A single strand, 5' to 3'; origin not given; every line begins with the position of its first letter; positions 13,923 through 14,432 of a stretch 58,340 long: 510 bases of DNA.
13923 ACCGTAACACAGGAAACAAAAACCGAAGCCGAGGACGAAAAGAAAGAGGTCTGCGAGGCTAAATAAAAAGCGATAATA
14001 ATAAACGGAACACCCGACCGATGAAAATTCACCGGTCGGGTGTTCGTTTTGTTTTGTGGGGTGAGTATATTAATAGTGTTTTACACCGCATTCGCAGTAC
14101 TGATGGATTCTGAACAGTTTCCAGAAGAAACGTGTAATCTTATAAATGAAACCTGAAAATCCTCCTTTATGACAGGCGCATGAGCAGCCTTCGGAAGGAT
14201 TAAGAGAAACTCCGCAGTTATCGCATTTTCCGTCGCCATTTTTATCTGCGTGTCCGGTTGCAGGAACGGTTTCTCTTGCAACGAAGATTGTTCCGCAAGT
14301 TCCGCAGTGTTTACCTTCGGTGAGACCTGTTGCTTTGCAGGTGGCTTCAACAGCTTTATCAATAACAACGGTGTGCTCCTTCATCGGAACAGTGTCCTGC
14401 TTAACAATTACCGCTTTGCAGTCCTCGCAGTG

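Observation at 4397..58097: Five unrelated Sec-signal proteins share an aromatic amphipathic C-terminal tail (KGF / FWK type)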

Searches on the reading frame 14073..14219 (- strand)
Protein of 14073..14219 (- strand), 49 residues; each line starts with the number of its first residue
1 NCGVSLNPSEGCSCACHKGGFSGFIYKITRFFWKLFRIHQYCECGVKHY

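Call 10: search_protein_families(library=ncbifam, proteins=[window:14073-14201:-], max_evalue=10)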
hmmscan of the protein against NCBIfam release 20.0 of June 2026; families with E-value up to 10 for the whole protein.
seq(43 aa): 0 families

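Call 11: search_protein_families(library=pfam, proteins=[window:14073-14201:-], max_evalue=10)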
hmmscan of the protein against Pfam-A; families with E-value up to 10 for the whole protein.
seq(43 aa): 0 families

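Call 14: find_homologous_proteins(query=window:14073-14219:-, max_evalue=0.001)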
Query seq(49 aa): no candidate shares three 5-residue words with the query. No homologue found.

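Call 22: find_related_loci(query=A1, collection=genome_contigs, flank=10000)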
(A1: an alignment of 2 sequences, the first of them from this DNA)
Query A1 (41 aa) in genome_contigs; peptide patterns used: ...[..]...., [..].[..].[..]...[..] (x = any residue, [..] = any of these).
65 stretches matched a pattern; 38 encode a relative of the query (tblastn E <= 1e-3); 38 distinct loci.
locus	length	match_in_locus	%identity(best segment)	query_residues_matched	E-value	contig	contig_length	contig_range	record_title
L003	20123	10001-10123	95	1-41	2e-24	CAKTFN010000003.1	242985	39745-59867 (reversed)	MAG: uncultured Eubacteriales bacterium isolate REFINED_METABAT215_TOP10_CONTIGS_1500_ASSEMBLY_K77_MERGED__Hadza_PheChl_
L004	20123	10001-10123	95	1-41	3e-24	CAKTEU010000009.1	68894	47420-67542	MAG: uncultured Eubacteriales bacterium isolate REFINED_METABAT215_TOP10_CONTIGS_1500_ASSEMBLY_K77_MERGED__Hadza_PheChl_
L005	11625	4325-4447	93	1-41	6e-24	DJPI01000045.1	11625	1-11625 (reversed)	MAG TPA_asm: Ruminococcaceae bacterium UBA6416 UBA6416_contig_1181, whole genome shotgun sequence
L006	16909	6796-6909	71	4-41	1e-20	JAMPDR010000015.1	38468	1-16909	MAG: Ruminococcus sp. isolate NALB_7823_32 Scaffold_#15__SCF_015___38468_bp, whole genome shotgun sequence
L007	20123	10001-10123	68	1-41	2e-19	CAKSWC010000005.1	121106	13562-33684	MAG: uncultured Eubacteriales bacterium isolate REFINED_METABAT215_TOP10_CONTIGS_1500_ASSEMBLY_K77_MERGED__Hadza_PheChl_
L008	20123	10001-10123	71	1-41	1e-18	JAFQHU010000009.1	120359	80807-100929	MAG: Clostridia bacterium isolate RGIG1832 Goat_Cecum-5__c1068, whole genome shotgun sequence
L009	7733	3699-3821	76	1-41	2e-18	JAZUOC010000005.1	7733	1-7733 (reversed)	MAG: Acutalibacteraceae bacterium isolate T1900044877_TS20190343.MAGScoT_cleanbin_000020 SGB_3194_k141_2145065, whole ge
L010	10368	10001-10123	66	1-41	7e-18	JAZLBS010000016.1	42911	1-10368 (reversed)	MAG: Acutalibacteraceae bacterium isolate T1900045060_TC20190053.MAGScoT_cleanbin_000009 SGB_4566_k141_916840, whole gen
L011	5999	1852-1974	71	1-41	1e-17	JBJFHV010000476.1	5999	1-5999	MAG: Acutalibacteraceae bacterium isolate PUUB61_bin.027 NODE_6623_length_5999_cov_3.669246, whole genome shotgun sequen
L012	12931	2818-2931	68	4-41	2e-17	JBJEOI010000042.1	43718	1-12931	MAG: Acutalibacteraceae bacterium isolate SARD02_bin.027 NODE_393_length_43718_cov_8.488881, whole genome shotgun sequen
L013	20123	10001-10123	61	1-41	2e-16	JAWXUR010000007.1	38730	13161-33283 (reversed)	MAG: Clostridia bacterium isolate FM_54_G121_V NODE_345_length_38731_cov_2.956255, whole genome shotgun sequence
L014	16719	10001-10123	68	1-41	2e-16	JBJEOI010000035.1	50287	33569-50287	MAG: Acutalibacteraceae bacterium isolate SARD02_bin.027 NODE_293_length_50287_cov_10.185121, whole genome shotgun seque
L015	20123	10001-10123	66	1-41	6e-16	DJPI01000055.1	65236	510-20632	MAG TPA_asm: Ruminococcaceae bacterium UBA6416 UBA6416_contig_918, whole genome shotgun sequence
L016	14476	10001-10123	63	1-41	1e-15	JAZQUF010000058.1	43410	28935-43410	MAG: Acutalibacteraceae bacterium isolate T1900045181_TC20190177.MAGScoT_cleanbin_000036 SGB_5243_k141_3141431, whole ge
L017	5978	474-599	67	1-41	2e-15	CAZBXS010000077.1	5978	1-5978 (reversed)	MAG TPA_asm: uncultured Faecalibacterium sp. isolate SRP225648_co1_314 genome assembly, contig: NODE_34018_length_5978_c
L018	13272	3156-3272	67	4-41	2e-15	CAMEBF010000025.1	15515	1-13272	MAG: uncultured Clostridia bacterium isolate SRR11489792_bin.9_metaWRAP_v1.3_MAG genome assembly, contig: ERZ11466811.47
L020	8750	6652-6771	58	2-41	1e-14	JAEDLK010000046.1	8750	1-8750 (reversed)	MAG: Clostridiaceae bacterium isolate MAG238 NODE_8716_length_8750_cov_6.293387, whole genome shotgun sequence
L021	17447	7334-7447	61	4-41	2e-13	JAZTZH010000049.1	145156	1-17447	MAG: Acutalibacteraceae bacterium isolate T1900045324_YK20190013.MAGScoT_cleanbin_000017 SGB_6414_k141_1030963, whole ge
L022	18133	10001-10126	60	1-41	3e-13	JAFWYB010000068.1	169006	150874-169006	MAG: Clostridia bacterium isolate RGIG6175 Sheep_Rectum-1__c1010605, whole genome shotgun sequence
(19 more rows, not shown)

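Call 35: search_protein_families(library=pfam, proteins=[L006:6010-6909:+, L007:7889-10123:+, L008:8321-10123:+, L010:8849-10123:+, L013:7571-10123:+, L016:10306-12954:+, L018:1464-3272:+, L020:5260-6771:+, L021:5549-7447:+, L022:11116-12735:+], max_evalue=0.001)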
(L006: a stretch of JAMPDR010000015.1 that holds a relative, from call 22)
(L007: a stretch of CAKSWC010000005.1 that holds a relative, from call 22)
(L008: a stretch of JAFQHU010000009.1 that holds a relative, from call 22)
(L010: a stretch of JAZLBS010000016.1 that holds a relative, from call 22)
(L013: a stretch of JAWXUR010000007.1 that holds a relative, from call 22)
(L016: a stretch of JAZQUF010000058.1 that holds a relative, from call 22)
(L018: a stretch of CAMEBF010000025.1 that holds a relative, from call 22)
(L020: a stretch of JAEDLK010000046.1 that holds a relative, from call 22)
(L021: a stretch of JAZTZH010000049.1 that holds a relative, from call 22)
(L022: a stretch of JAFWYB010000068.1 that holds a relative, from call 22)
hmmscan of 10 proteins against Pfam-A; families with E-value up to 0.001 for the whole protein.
L006:6010-6909:+ (300 aa): 1 family
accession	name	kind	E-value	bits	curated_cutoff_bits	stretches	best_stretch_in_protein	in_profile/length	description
PF05887.16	Trypan_PARP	-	9.9e-05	22.8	100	1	205-256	60-111/134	Procyclic acidic repetitive protein (PARP)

L007:7889-10123:+ (745 aa): 5 families
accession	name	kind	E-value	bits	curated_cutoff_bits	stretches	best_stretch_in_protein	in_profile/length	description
PF13306.12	LRR_5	-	1.5e-116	384.1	27.7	4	416-523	17-120/127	BspA type Leucine rich repeat region (6 copies)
PF13855.12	LRR_8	-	8.1e-20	70.8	27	0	115-163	11-59/61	Leucine rich repeat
PF12799.13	LRR_4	-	1.3e-08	35.3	27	0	129-164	1-35/44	Leucine Rich repeats (2 copies)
PF05725.18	FNIP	-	2.4e-07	31.2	21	0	312-347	5-39/44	FNIP Repeat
PF23952.1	LRR_EndoS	-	0.00014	22.5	27.9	0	97-160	30-90/116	Endo-beta-N-acetylglucosaminidase EndoS LRR domain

L008:8321-10123:+ (601 aa): 3 families
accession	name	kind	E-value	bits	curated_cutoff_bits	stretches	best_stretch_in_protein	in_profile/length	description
PF13306.12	LRR_5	-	3.4e-93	308.6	27.7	4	120-244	2-123/127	BspA type Leucine rich repeat region (6 copies)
PF13855.12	LRR_8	-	1e-05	25.6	27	0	142-183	14-56/61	Leucine rich repeat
PF13576.12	Pentapeptide_3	-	0.00054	20.6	27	0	353-393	2-36/48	Pentapeptide repeats (9 copies)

L010:8849-10123:+ (425 aa): 1 family
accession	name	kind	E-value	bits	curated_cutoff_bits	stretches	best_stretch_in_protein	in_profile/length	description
PF13306.12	LRR_5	-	2.4e-21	76.4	27.7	1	64-159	8-102/127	BspA type Leucine rich repeat region (6 copies)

L013:7571-10123:+ (851 aa): 1 family
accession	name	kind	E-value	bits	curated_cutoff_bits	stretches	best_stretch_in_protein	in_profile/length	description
PF08305.17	NPCBM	-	8e-19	68.4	23.9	2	45-182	10-136/137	NPCBM/NEW2 domain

L016:10306-12954:+ (883 aa): 0 families

L018:1464-3272:+ (603 aa): 1 family
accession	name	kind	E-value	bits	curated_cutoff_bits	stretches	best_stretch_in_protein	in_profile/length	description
PF08757.17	CotH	-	7.4e-29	101.7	23.8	1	188-558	3-322/322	CotH kinase protein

L020:5260-6771:+ (504 aa): 4 families
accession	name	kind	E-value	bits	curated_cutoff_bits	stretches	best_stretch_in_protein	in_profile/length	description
PF09479.16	Flg_new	-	6.2e-21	74.7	27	1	386-451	3-65/65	Listeria-Bacteroides repeat domain (List_Bact_rpt)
PF25309.1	ELLD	-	9.7e-14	52.1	27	1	68-138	92-172/175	Endolysin-like domain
PF05382.19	Amidase_5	-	3e-11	43.9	21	1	58-185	17-139/142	Bacteriophage peptidoglycan hydrolase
PF00877.26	NLPC_P60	-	3.3e-06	27.5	23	1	66-144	11-81/105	NlpC/P60 family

L021:5549-7447:+ (633 aa): 2 families
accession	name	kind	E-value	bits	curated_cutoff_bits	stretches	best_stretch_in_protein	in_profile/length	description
PF13306.12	LRR_5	-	2.2e-44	150.9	27.7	2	82-196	1-112/127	BspA type Leucine rich repeat region (6 copies)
PF13855.12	LRR_8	-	1.1e-11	44.7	27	1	99-146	7-55/61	Leucine rich repeat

L022:11116-12735:+ (540 aa): 0 families

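Call 40: search_protein_representatives(protein=window:14073-14207:-)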
Query: 45 residues. Proteins with E-value up to 0.001 (for the whole library): 1656; up to 1e-10: 97; up to 1e-30: 0. The best 150 are listed.
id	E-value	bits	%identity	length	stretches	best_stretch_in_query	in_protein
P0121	1.3e-22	93.9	93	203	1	1-45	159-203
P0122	1.2e-16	75.3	73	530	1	2-45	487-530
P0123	8.0e-16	72.7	77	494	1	3-45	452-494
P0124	8.9e-16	72.6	74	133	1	3-45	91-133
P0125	3.3e-15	70.8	77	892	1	3-45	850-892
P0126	1.5e-14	68.7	75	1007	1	2-45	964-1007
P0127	2.0e-14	68.3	85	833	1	7-45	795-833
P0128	2.6e-14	68.0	72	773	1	3-45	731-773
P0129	4.0e-14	67.4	66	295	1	2-45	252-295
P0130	5.4e-14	67.0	74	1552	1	3-45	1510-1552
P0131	5.7e-14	66.9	67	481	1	3-45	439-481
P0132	6.3e-14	66.8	67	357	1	3-45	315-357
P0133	7.0e-14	66.7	70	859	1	3-45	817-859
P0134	8.0e-14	66.5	67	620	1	3-45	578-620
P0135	8.8e-14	66.4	67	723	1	3-45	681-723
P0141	2.3e-13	65.1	73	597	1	5-45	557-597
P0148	4.9e-13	64.0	70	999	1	3-45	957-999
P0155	1.6e-12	62.4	67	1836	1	3-45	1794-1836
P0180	1.7e-11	59.2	68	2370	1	5-45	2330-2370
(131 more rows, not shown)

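Call 73: list_cluster_members(proteins=[P0122, P0123, P0125, P0128, P0130, P0133, P0141, P0148, P0155, P0180])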
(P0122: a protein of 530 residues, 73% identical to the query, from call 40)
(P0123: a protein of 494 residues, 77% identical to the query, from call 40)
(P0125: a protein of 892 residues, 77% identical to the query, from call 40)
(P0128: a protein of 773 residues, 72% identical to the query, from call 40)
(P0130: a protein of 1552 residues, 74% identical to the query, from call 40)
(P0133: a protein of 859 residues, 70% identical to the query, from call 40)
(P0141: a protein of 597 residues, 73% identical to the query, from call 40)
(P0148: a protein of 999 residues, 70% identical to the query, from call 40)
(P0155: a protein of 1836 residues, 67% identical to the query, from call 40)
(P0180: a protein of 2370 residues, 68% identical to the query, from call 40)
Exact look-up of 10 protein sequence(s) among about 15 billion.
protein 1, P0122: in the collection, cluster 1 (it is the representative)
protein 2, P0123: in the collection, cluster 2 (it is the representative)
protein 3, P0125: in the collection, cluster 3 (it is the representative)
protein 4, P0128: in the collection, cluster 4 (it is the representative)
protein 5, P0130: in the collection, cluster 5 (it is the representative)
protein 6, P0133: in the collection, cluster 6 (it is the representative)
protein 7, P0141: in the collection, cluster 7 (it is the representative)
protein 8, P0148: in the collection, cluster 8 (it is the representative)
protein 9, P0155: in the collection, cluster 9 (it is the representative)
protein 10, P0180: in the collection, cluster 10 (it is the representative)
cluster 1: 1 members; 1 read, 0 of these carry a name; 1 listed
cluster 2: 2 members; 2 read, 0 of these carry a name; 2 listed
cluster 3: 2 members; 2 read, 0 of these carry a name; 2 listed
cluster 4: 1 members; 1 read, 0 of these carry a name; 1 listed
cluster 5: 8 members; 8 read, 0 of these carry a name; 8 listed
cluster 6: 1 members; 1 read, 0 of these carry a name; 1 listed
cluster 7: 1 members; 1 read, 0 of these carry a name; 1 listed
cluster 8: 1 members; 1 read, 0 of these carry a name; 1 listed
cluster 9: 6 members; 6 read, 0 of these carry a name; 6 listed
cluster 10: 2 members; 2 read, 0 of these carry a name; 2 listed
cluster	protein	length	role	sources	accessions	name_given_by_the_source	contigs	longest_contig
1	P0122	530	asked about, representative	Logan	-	-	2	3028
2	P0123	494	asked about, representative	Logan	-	-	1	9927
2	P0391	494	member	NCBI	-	-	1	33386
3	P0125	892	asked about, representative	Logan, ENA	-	-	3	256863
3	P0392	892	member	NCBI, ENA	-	-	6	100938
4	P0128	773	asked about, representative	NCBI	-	-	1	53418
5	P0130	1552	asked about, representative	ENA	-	-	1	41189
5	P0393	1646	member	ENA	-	-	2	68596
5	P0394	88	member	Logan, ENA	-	-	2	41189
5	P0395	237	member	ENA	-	-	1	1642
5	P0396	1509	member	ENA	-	-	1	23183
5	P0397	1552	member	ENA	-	-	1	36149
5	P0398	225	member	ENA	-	-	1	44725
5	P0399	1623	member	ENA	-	-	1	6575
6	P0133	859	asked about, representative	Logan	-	-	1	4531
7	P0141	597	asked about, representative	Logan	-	-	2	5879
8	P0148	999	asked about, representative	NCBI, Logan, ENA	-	-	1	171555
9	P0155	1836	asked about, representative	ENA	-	-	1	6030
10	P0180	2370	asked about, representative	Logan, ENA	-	-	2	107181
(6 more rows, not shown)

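Call 76: search_protein_families(library=pfam, alignment_id=A4, max_evalue=0.00001)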
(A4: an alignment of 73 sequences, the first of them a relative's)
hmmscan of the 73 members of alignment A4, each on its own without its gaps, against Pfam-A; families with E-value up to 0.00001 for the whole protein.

A. member 1, P0122 (530 aa): 1 family
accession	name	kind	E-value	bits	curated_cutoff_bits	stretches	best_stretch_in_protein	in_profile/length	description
PF13306.12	LRR_5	-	1e-63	213.4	27.7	3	291-415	2-123/127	BspA type Leucine rich repeat region (6 copies)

B. families by the number of members that match (of 73 scanned): 36 families (the first 25 are shown)
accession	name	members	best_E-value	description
PF13306.12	LRR_5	40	9.3e-131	BspA type Leucine rich repeat region (6 copies)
PF13855.12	LRR_8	22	3.9e-24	Leucine rich repeat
PF19789.6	DUF6273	6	6.3e-39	Domain of unknown function (DUF6273)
PF01841.26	Transglut_core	4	1.5e-24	Transglutaminase-like superfamily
PF09479.16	Flg_new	3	7.1e-36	Listeria-Bacteroides repeat domain (List_Bact_rpt)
PF12799.13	LRR_4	3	8.1e-08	Leucine Rich repeats (2 copies)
PF18560.7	Lectin_like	2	1.5e-25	Lectin like domain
PF00112.29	Peptidase_C1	2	1.1e-19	Papain family cysteine protease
PF02368.24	Big_2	2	4.5e-15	Bacterial Ig-like domain (group 2)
PF18998.6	Flg_new_2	2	3.6e-09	Divergent InlB B-repeat domain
PF00963.24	Cohesin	2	4.3e-08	Cohesin domain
PF17389.8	Bac_rhamnosid6H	1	5.6e-107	Bacterial alpha-L-rhamnosidase 6 hairpin glycosidase domain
PF08757.17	CotH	1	9.3e-44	CotH kinase protein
PF08531.16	Bac_rhamnosid_N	1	5.8e-32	Alpha-L-rhamnosidase N-terminal domain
PF25788.1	Ig_Rha78A_N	1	2.7e-24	Rha78A-like, N-terminal immunoglobulin domain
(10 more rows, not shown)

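Call 82: find_related_loci(query=A1, collection=viral_contigs, flank=6000)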
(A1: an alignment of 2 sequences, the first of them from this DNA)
Query A1 (41 aa) in viral_contigs; peptide patterns used: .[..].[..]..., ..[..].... (x = any residue, [..] = any of these).
141 stretches matched a pattern, but none encodes a relative of the query by tblastn (E <= 1e-3).

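Call 85: search_dna_similar(query=window:14073-14207:-, collection=plasmids, mode=protein, max_evalue=0.01, max_rows=15)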
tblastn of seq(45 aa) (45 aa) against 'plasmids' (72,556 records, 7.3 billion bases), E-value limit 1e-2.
No match.

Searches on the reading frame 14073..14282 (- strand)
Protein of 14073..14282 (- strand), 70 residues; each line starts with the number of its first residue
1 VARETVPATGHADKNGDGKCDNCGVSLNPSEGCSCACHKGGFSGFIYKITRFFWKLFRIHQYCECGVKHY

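Call 53: predict_structure(alignment_id=A3)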
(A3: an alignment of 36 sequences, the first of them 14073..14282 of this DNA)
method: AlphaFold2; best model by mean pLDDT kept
length: 70 residues; sequences in the alignment: 36
mean_pLDDT: 78.1   pTM: 0.47
mean pLDDT of the five models: 78.1, 77.0, 76.1, 76.0, 73.0
residues with pLDDT >= 90: 16; 70-90: 40; 50-70: 8; < 50: 6
segments of 3 or more residues with pLDDT < 50: 1-5
pLDDT, mean of each block of 10 residues (from residue 1): 52 79 74 77 90 93 81
secondary structure, 60 per line:
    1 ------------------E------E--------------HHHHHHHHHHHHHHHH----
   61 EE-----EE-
elements in order: H41-56

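Call 59: fold_search(model_id=the predicted structure, library=pdb)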
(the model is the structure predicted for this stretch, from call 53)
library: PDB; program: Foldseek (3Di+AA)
matches with E <= 10: 1; with E <= 0.001: 0
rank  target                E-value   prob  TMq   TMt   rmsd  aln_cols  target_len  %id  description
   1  7b24_A                9.6e+00  0.04  0.23  0.13   3.9        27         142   11  DtxR-like iron-dependent regulator IdeR (P39G variant) complexed with cobalt and its consensus DNA-binding sequence (released 2021-03-03)

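Call 88: search_solved_structures(query=A3, max_evalue=1)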
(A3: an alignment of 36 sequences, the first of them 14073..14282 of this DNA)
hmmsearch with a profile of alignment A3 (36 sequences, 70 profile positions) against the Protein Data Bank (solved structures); distinct sequences matched with E-value up to 1: 0.
